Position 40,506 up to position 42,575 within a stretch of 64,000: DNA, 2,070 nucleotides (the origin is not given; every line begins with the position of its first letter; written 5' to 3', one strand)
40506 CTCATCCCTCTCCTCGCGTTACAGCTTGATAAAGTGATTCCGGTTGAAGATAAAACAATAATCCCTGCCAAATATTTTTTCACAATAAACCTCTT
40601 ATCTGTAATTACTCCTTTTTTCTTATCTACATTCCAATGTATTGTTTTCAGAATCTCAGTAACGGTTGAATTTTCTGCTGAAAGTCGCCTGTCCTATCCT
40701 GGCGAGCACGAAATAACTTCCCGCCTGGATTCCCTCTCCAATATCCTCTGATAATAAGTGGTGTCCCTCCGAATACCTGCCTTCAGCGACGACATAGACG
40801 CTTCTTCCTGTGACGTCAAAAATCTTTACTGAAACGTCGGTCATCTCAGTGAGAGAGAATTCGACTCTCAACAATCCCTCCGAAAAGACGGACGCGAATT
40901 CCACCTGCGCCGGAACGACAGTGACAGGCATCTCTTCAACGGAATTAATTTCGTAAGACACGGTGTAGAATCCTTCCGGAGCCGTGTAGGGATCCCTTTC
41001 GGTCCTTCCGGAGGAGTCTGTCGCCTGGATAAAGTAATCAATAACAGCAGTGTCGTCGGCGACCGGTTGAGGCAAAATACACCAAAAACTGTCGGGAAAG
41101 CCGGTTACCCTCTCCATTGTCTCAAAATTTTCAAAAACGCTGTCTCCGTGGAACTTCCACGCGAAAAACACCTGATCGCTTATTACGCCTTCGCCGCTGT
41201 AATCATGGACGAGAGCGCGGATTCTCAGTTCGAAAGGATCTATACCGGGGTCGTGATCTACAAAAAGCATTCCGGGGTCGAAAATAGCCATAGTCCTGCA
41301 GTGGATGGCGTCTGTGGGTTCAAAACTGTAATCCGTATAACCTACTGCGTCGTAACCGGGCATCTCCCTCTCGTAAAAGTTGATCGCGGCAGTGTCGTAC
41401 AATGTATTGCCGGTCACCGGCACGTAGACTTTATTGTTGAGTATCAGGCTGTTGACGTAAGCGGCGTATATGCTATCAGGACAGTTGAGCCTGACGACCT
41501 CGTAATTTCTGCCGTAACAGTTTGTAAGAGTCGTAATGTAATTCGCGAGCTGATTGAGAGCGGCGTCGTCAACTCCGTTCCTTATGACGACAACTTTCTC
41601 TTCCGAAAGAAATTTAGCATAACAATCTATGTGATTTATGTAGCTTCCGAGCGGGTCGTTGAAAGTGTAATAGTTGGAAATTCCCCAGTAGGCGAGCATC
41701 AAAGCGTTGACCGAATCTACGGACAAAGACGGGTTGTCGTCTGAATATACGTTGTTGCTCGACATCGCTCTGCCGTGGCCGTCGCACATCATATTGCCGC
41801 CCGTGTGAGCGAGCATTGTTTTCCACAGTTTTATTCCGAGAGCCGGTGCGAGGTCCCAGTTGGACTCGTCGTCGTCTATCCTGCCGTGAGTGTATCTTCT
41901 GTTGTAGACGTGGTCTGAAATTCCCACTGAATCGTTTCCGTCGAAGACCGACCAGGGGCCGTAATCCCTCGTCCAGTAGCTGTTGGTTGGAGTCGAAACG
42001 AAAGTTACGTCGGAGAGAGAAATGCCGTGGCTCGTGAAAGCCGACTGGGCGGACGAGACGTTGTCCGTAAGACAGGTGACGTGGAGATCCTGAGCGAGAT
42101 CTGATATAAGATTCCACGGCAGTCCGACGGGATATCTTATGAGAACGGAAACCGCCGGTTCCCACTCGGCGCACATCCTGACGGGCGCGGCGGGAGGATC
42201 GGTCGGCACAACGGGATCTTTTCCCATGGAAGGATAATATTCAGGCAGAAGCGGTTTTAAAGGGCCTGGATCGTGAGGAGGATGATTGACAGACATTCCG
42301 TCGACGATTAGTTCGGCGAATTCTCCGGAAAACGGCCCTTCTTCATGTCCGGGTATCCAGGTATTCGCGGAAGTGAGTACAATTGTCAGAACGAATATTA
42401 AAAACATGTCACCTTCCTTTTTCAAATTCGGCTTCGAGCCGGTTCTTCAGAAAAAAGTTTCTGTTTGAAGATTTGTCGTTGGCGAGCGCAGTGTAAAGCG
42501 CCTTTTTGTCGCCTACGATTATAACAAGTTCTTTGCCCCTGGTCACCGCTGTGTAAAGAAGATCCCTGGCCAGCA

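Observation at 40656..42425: Secreted agmatine-deiminase / PPAD-family enzyme carrying a T9SS-type C-terminal sorting domain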

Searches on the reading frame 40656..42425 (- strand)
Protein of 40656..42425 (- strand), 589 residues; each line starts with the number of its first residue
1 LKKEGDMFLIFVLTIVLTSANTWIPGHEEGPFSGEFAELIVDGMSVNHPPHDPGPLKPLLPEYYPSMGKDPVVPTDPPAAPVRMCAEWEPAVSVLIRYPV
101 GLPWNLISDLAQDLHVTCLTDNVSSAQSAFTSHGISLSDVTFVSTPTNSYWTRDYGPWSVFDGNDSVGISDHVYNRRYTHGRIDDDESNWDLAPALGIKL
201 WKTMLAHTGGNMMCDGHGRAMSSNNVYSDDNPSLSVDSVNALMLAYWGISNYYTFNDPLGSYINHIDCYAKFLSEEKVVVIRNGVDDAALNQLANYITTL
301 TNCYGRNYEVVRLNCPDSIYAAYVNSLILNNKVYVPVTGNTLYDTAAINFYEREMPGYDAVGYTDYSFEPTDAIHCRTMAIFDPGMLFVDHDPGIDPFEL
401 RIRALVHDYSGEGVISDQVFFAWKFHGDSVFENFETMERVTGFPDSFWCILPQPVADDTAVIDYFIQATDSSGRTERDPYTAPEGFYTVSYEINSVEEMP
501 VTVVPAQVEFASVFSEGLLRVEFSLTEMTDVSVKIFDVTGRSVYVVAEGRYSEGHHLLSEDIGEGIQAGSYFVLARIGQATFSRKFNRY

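Call 3: search_protein_families(library=pfam, proteins=[window:40656-42425:-], max_evalue=1)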
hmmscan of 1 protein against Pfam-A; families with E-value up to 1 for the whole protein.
window:40656-42425:- (589 aa): 3 families
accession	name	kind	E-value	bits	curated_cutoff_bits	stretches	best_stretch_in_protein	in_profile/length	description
PF04371.20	PAD_porph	-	1.7e-28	100.2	25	1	84-380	2-319/321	Porphyromonas-type peptidyl-arginine deiminase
PF18962.6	Por_Secre_tail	-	0.055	14.2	27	1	518-585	9-72/75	Secretion system C-terminal sorting domain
PF13585.12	CHU_C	-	0.098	13.2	27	1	525-577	23-72/86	CHU_C Type IX secretion signal domain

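Call 4: search_protein_families(library=ncbifam, proteins=[window:40656-42425:-], max_evalue=1)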
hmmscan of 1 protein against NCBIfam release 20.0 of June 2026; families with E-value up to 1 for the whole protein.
window:40656-42425:- (589 aa): 3 families
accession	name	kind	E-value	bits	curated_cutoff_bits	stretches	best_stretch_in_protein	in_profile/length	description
TIGR03380.1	agmatine_aguA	equivalog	3.8e-08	32.7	381.8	2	123-321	59-270/357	agmatine deiminase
NF010070.0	PRK13551.1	subfamily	6.9e-08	31.7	483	2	82-321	13-276/365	agmatine deiminase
TIGR04183.1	Por_Secre_tail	domain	0.0022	17.9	23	1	525-586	15-69/72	T9SS type A sorting domain-containing protein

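Call 5: search_solved_structures(query=window:40656-42425:-, max_evalue=1, show_alignments=3)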
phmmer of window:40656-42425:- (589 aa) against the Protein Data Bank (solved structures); distinct sequences matched with E-value up to 1: 11.
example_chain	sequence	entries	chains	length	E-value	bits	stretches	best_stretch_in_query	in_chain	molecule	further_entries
4yt9_A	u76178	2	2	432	2.4e-72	247.7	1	75-486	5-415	Peptidylarginine deiminase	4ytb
5ak7_A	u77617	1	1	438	1.1e-71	245.6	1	76-486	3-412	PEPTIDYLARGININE DEIMINASE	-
4ytg_A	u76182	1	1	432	4.2e-71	243.6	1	75-486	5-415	Peptidylarginine deiminase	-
6i0x_A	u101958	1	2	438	8e-71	242.7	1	75-486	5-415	Peptidylarginine deiminase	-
5ak8_A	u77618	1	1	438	1.9e-70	241.5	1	76-486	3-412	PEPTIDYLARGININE DEIMINASE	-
1xkn_A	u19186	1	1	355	1.7e-13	53.3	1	138-387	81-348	putative peptidyl-arginine deiminase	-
1zbr_A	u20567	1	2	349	3.4e-05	26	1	145-391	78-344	conserved hypothetical protein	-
6nib_A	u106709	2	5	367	0.00011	24.3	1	141-321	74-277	Porphyromonas-type peptidyl-arginine deiminase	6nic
3h7c_X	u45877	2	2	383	0.021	16.7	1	205-351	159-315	Agmatine deiminase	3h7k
1vkp_A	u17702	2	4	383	0.021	16.7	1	205-351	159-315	AGMATINE IMINOHYDROLASE | Agmatine deiminase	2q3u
7pwf_K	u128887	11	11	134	0.043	15.7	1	384-484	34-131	Ribosomal protein S10B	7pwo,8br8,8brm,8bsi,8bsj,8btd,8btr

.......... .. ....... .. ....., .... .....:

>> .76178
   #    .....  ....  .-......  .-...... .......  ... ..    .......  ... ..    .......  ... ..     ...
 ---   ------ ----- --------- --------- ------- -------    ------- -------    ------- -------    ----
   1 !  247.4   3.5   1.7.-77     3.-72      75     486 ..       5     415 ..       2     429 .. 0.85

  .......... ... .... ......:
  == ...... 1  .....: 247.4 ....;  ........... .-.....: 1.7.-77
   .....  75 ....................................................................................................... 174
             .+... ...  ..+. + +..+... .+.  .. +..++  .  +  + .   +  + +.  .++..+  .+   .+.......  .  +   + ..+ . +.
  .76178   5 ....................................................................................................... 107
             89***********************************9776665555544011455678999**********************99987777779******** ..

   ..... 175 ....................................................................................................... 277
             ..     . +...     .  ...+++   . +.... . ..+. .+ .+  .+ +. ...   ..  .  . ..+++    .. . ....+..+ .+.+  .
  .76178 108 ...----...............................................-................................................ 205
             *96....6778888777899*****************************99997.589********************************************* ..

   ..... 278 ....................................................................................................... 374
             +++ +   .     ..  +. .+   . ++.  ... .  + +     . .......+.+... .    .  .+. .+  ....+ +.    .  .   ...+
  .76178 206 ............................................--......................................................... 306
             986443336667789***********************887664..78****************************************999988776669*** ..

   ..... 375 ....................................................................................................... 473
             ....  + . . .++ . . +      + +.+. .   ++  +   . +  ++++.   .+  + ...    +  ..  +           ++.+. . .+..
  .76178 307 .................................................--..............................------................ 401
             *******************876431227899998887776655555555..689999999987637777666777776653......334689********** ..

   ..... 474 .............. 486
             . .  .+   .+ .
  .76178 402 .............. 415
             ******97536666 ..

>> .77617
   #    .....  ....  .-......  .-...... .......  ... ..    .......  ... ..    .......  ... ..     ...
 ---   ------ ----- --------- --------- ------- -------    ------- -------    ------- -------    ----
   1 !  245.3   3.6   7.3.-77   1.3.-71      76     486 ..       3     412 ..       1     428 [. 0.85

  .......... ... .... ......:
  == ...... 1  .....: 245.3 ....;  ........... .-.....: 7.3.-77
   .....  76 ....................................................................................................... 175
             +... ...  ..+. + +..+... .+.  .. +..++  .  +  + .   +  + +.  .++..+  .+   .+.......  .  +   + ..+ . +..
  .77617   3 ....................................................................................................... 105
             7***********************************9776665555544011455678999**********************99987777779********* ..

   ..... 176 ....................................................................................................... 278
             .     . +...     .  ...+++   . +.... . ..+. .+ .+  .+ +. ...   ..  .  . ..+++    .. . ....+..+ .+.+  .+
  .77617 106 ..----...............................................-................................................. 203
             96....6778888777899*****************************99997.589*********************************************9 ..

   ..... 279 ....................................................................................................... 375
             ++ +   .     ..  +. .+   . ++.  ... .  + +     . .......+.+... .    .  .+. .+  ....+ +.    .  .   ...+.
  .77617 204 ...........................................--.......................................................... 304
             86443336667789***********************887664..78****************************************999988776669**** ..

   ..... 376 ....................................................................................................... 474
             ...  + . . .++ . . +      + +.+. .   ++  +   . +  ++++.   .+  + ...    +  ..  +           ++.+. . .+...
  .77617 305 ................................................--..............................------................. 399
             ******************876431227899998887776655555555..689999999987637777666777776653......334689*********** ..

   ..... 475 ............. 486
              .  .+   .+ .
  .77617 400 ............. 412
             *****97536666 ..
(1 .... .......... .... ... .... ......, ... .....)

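Call 9: find_homologous_proteins(query=window:40656-42425:-, max_evalue=0.00001)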
Query window:40656-42425:- (589 aa): 1276 proteins with E <= 0.00001 among 7676 candidates; the best 120 are listed.
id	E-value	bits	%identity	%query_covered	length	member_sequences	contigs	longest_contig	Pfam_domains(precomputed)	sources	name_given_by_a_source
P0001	0.0e+0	1367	100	99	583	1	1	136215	PF04371.21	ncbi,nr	ncbi:agmatine deiminase family protein [candidate division WOR-3 bacterium]|nr:agmatine deiminase fa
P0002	0.0e+0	1265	91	100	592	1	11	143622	PF04371.21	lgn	-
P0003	1.7e-289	980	73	98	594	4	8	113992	PF04371.21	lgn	-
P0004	4.8e-216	737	59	93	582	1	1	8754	PF04371.21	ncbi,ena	-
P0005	1.3e-203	696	57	95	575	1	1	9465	PF18962.8,PF04371.21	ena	-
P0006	2.9e-200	685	55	94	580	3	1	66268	PF04371.21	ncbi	ncbi:MAG: agmatine deiminase family protein [bacterium]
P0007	4.7e-199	681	58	92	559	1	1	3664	PF18962.8,PF04371.21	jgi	-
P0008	2.6e-185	636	56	87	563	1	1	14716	PF18962.8,PF04371.21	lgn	-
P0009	8.7e-157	542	53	81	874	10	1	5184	PF18962.8,PF04371.21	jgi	-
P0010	5.6e-146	506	51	76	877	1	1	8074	PF18962.8,PF04371.21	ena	-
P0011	9.0e-146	505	52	76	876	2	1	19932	PF18962.8,PF04371.21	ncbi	-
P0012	9.7e-146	505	46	91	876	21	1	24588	PF18962.8,PF04371.21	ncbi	-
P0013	6.3e-127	443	43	93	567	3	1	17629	PF18962.8,PF04371.21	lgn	-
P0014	4.4e-125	437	45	85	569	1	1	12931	PF04371.21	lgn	-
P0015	2.6e-124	434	43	93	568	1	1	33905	PF04371.21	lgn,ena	-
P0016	4.2e-124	434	45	83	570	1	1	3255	PF04371.21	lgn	-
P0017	4.2e-123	430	42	93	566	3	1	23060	PF18962.8,PF04371.21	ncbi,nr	ncbi:MAG: agmatine deiminase family protein [candidate division WOR-3 bacterium]|nr:agmatine deimina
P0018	5.7e-120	420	46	76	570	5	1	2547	PF18962.8,PF04371.21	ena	-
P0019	1.1e-104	369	39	94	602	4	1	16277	PF04371.21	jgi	jgi:agmatine/peptidylarginine deiminase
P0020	6.1e-102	360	40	88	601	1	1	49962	PF13860.13,PF04371.21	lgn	-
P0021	3.4e-99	351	41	87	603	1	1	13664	PF04371.21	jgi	-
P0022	3.6e-99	351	40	87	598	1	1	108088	PF13860.13,PF04371.21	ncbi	-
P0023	3.0e-97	345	42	85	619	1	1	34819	PF13860.13,PF04371.21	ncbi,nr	ncbi:MAG: hypothetical protein GF355_06920 [Candidatus Eisenbacteria bacterium]|nr:hypothetical prot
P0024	4.2e-97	344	39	87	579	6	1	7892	PF18962.8,PF13860.13,PF04371.21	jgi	jgi:agmatine deiminase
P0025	4.2e-96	341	40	83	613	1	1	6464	PF13860.13,PF04371.21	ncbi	-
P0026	3.5e-94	335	37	94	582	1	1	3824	PF13860.13,PF04371.21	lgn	-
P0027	7.6e-94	334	43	71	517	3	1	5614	PF04371.21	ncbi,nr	ncbi:MAG: agmatine deiminase family protein, partial [Candidatus Eisenbacteria bacterium]|nr:agmatin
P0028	1.3e-92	330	39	81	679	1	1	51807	PF13860.13,PF04371.21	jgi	-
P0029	1.4e-92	329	37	87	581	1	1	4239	PF18962.8,PF13860.13,PF04371.21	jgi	jgi:agmatine deiminase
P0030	1.8e-92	329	38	87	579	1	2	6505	PF18962.8,PF13860.13,PF04371.21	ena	-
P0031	2.6e-92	329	38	87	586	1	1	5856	PF18962.8,PF13860.13,PF04371.21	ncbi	-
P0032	3.7e-92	328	38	87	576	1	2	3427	PF18962.8,PF13860.13,PF04371.21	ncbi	-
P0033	5.1e-92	328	38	87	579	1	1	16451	PF18962.8,PF13860.13,PF04371.21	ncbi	-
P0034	9.4e-92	327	38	93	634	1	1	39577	PF13860.13,PF04371.21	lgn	-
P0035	1.2e-91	326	37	87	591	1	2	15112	PF13860.13,PF04371.21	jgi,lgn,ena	-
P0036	3.5e-91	325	37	87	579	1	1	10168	PF18962.8,PF13860.13,PF04371.21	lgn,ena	-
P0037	3.9e-91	325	37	87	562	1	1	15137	PF18962.8,PF13860.13,PF04371.21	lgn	-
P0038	2.8e-90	322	36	86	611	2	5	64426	PF13860.13,PF04371.21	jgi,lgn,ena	-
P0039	3.0e-90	322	41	72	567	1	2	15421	PF04371.21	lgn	-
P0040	6.5e-90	321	37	87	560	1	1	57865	PF18962.8,PF13860.13,PF04371.21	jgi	-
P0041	9.5e-90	320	38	85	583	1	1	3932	PF13585.13,PF18962.8,PF13860.13,PF04371.21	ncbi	-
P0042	1.3e-89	320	38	87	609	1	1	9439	PF13860.13,PF04371.21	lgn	-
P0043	1.9e-89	319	38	87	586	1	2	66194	PF13860.13,PF04371.21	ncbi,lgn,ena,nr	ncbi:MAG: agmatine deiminase family protein [Candidatus Eisenbacteria sp.]|nr:agmatine deiminase fam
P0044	2.1e-89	319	36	87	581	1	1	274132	PF18962.8,PF13860.13,PF04371.21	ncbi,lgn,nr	ncbi:MAG: agmatine deiminase family protein [Candidatus Krumholzibacteriota bacterium]|nr:agmatine d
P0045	3.5e-89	318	37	87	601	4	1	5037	PF13860.13,PF04371.21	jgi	jgi:agmatine/peptidylarginine deiminase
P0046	4.9e-89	318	36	87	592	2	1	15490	PF13860.13,PF04371.21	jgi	-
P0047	5.5e-89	318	37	87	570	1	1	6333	PF13585.13,PF18962.8,PF13860.13,PF04371.21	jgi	jgi:agmatine/peptidylarginine deiminase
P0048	8.1e-89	317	39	77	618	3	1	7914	PF00404.25,PF04371.21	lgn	-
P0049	8.7e-89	317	35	87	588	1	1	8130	PF13860.13,PF04371.21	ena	-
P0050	1.2e-88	316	38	87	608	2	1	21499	PF13860.13,PF04371.21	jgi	jgi:agmatine/peptidylarginine deiminase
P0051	2.7e-88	315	36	87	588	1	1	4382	PF13860.13,PF04371.21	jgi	jgi:agmatine/peptidylarginine deiminase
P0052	7.2e-88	314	41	72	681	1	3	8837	PF18962.8,PF13860.13,PF04371.21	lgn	-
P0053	9.2e-88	314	35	87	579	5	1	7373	PF18962.8,PF04371.21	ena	-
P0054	9.3e-88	314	37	86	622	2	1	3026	PF13860.13,PF04371.21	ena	-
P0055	1.7e-87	313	39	73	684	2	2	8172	PF18962.8,PF04371.21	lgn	-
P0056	2.6e-87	312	42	69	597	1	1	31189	PF00404.25,PF04371.21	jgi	jgi:agmatine/peptidylarginine deiminase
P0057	4.5e-87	311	40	73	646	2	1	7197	PF18962.8,PF13860.13,PF04371.21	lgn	-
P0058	4.6e-87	311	38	80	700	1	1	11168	PF18962.8,PF04371.21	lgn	-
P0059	5.2e-87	311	36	83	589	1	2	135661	PF13860.13,PF04371.21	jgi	jgi:agmatine/peptidylarginine deiminase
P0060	5.2e-87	311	36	87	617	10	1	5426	PF13860.13,PF04371.21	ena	-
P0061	9.0e-87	310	42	71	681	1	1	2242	PF18962.8,PF13860.13,PF04371.21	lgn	-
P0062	9.4e-87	310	42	71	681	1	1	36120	PF18962.8,PF13860.13,PF04371.21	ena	-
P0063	1.0e-86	310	37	93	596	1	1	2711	PF13860.13,PF04371.21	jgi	jgi:agmatine/peptidylarginine deiminase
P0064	1.2e-86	310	37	88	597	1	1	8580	PF13860.13,PF04371.21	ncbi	-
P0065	1.5e-86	310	37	93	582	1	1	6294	PF13860.13,PF04371.21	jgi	jgi:agmatine/peptidylarginine deiminase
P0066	1.8e-86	309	37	86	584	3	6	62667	PF13860.13,PF04371.21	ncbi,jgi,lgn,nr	ncbi:MAG: agmatine deiminase family protein [Candidatus Eisenbacteria bacterium]|nr:agmatine deimina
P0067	1.8e-86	309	36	86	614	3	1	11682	PF18962.8,PF13860.13,PF04371.21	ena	-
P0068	1.9e-86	309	40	72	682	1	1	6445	PF18962.8,PF04371.21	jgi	jgi:agmatine deiminase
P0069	2.0e-86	309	38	88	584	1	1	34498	PF13860.13,PF04371.21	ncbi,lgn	-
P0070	2.6e-86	309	40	72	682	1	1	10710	PF18962.8,PF04371.21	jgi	jgi:agmatine/peptidylarginine deiminase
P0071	3.0e-86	309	36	86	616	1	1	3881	PF13860.13,PF04371.21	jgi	jgi:agmatine/peptidylarginine deiminase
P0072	4.9e-86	308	39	77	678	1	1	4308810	PF18962.8,PF13860.13,PF04371.21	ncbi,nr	ncbi:MAG: agmatine deiminase family protein [Candidatus Latescibacterota bacterium]|nr:MAG: agmatine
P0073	8.0e-86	307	40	74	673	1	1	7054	PF18962.8,PF04371.21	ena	-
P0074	8.7e-86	307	39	81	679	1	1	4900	PF18962.8,PF13860.13,PF04371.21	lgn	-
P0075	1.2e-85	307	41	70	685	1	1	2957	PF18962.8,PF13860.13,PF04371.21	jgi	jgi:agmatine deiminase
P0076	1.7e-85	306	35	87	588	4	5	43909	PF13860.13,PF04371.21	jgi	jgi:agmatine deiminase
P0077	2.2e-85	306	35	87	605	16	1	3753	PF18962.8,PF13860.13,PF04371.21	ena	-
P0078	3.0e-85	305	35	88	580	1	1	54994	PF18962.8,PF04371.21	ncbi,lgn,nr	ncbi:MAG: peptidylarginine deiminase [Bacteroidetes bacterium]|nr:MAG: peptidylarginine deiminase [B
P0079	3.0e-85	305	36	87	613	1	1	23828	PF13860.13,PF04371.21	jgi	-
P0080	3.1e-85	305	41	69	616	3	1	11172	PF00404.25,PF04371.21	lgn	-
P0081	3.3e-85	305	36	93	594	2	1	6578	PF13860.13,PF04371.21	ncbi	-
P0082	3.9e-85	305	35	87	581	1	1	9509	PF18962.8,PF13860.13,PF04371.21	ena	-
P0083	4.7e-85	305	36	85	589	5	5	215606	PF13860.13,PF04371.21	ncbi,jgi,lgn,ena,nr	ncbi:MAG: agmatine deiminase family protein [Gemmatimonadota bacterium]|jgi:agmatine/peptidylarginin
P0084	6.3e-85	304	42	69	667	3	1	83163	PF18962.8,PF04371.21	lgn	-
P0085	6.4e-85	304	36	86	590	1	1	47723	PF13860.13,PF04371.21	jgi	jgi:agmatine/peptidylarginine deiminase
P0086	8.5e-85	304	36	93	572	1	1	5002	PF13860.13,PF04371.21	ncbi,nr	ncbi:agmatine deiminase family protein [bacterium]|nr:agmatine deiminase family protein [bacterium]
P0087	1.1e-84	303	37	89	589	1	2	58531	PF13860.13,PF04371.21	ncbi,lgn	-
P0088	1.2e-84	303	37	93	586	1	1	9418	PF13860.13,PF04371.21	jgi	jgi:agmatine/peptidylarginine deiminase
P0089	1.2e-84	303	40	69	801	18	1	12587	PF19190.7,PF13585.13,PF22076.3,PF18962.8,PF13860.13,PF04371.21,PF22544.3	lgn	-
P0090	1.3e-84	303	36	78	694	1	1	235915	PF18962.8,PF13860.13,PF04371.21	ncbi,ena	-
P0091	1.3e-84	303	35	87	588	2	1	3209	PF18962.8,PF13860.13,PF04371.21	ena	-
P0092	1.4e-84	303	39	80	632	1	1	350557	PF04371.21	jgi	-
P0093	1.5e-84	303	35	87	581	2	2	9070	PF13585.13,PF18962.8,PF13860.13,PF04371.21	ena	-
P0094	1.8e-84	303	39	73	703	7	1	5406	PF18962.8,PF13860.13,PF04371.21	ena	-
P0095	2.2e-84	302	37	87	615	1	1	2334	PF04371.21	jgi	jgi:agmatine/peptidylarginine deiminase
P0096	2.2e-84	302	37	86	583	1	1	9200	PF13860.13,PF04371.21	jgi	-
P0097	2.6e-84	302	40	80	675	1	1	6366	PF18962.8,PF04371.21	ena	-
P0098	2.7e-84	302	37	93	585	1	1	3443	PF13860.13,PF04371.21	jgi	jgi:agmatine/peptidylarginine deiminase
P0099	2.9e-84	302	35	87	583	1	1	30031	PF13860.13,PF04371.21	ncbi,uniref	ncbi:agmatine deiminase family protein [Candidatus Eisenbacteria bacterium]|uniref:Agmatine deiminas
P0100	3.7e-84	302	36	89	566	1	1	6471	PF13860.13,PF04371.21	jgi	jgi:agmatine/peptidylarginine deiminase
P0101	4.4e-84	301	36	94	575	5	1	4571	PF13860.13,PF04371.21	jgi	jgi:agmatine/peptidylarginine deiminase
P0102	4.5e-84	301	37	80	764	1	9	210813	PF13585.13,PF13287.13,PF18962.8,PF13290.14,PF13860.13,PF04371.21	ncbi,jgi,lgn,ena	jgi:agmatine/peptidylarginine deiminase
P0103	6.0e-84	301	34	98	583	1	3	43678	PF13860.13,PF04371.21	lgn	-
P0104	6.0e-84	301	39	73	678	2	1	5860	PF18962.8,PF13860.13,PF04371.21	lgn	-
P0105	6.9e-84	301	38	86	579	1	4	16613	PF13860.13,PF04371.21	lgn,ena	-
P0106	8.4e-84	301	35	87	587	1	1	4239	PF13860.13,PF04371.21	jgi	jgi:agmatine deiminase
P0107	9.0e-84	300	40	75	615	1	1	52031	PF00404.25,PF04371.21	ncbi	-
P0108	9.3e-84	300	35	87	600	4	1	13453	PF04371.21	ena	-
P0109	1.1e-83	300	40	73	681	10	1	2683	PF18962.8,PF13860.13,PF04371.21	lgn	-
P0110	1.3e-83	300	39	80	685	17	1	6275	PF18962.8,PF13860.13,PF04371.21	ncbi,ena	-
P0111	1.3e-83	300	37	83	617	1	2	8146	PF13860.13,PF04371.21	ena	-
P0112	1.3e-83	300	35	87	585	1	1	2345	PF13860.13,PF04371.21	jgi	jgi:agmatine deiminase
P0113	1.6e-83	300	37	86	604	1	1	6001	PF04371.21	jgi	jgi:agmatine/peptidylarginine deiminase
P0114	1.8e-83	299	40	74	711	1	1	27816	PF00404.25,PF04371.21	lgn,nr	nr:agmatine deiminase family protein [candidate division Zixibacteria bacterium]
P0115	2.7e-83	299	41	69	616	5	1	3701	PF00404.25,PF04371.21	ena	-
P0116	3.2e-83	299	38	83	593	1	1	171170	PF13860.13,PF04371.21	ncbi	-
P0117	5.5e-83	298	35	93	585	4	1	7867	PF13860.13,PF04371.21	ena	-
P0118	6.3e-83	298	41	69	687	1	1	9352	PF18962.8,PF13860.13,PF04371.21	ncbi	-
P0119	6.9e-83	297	38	80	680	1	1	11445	PF18962.8,PF13860.13,PF04371.21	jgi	jgi:agmatine deiminase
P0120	7.0e-83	297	36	85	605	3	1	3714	PF04371.21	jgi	jgi:agmatine deiminase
